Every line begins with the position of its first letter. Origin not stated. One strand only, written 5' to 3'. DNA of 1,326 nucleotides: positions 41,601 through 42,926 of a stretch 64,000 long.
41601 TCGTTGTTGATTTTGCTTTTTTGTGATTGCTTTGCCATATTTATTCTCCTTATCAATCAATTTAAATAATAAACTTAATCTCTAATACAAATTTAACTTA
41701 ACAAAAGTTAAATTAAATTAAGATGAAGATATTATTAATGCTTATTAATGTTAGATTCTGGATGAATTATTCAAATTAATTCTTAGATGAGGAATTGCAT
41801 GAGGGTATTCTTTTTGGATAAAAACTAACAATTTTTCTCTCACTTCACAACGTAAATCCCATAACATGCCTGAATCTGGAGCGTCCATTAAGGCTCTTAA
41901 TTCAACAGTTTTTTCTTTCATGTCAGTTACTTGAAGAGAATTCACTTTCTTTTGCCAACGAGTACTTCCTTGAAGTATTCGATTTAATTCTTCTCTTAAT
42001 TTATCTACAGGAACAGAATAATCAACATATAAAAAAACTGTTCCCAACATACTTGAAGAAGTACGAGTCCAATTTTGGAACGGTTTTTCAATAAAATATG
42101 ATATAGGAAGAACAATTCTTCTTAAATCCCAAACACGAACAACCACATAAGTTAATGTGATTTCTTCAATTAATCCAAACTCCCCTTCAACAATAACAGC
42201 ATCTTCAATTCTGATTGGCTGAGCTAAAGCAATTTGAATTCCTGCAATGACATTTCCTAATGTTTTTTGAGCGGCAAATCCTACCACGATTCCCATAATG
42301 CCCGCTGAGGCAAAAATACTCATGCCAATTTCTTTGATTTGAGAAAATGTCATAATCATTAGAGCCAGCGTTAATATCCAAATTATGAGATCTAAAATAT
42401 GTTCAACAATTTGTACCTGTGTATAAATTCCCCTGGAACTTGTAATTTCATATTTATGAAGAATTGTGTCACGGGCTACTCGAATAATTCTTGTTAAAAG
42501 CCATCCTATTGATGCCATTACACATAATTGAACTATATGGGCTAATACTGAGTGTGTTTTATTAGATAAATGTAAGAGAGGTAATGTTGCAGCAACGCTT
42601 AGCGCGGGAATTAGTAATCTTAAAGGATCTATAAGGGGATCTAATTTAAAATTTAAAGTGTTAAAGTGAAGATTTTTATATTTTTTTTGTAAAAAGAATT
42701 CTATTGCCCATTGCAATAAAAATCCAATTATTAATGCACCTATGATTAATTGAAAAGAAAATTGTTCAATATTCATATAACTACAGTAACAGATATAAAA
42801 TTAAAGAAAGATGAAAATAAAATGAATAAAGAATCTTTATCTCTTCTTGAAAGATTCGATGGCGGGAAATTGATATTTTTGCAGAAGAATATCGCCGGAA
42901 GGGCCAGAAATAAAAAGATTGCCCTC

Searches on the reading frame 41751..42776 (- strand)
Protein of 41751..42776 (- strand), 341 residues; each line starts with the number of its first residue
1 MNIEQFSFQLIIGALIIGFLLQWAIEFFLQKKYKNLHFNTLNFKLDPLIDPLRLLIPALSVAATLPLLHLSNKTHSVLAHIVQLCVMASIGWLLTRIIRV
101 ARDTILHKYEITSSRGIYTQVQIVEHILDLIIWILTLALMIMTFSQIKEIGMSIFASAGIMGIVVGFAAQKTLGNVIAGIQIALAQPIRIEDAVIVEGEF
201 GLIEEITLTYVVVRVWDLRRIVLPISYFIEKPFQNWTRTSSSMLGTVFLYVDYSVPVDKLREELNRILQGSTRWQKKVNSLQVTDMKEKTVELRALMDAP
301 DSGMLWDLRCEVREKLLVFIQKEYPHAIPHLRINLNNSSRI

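Call 21: find_encoding_contigs(protein=window:41751-42776:-, flank=10000, max_places=3)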
Protein window:41751-42776:- (341 aa): 1 contig read that carries it; 1 place shown.
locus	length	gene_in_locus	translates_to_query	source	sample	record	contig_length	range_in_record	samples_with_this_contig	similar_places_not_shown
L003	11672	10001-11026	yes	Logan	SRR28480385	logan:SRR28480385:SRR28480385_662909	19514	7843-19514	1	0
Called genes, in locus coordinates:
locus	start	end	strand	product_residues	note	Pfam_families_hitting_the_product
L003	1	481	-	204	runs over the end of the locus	PF00210:Ferritin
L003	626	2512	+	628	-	PF02922:CBM_48, PF22019:GlgB_N (weak), PF00128:Alpha-amylase, PF11941:DUF3459 (weak)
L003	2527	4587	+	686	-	PF12439:GDE_N, PF06202:GDE_C, PF22422:MGH1-like_GH (faint)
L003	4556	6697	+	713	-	PF02922:CBM_48, PF00128:Alpha-amylase, PF21156:ISOA1-3_C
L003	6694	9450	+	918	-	PF00128:Alpha-amylase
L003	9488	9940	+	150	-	PF00072:Response_reg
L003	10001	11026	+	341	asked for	PF00924:MS_channel_2nd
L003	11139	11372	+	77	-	PF11154:DUF2934 (weak)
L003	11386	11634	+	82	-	-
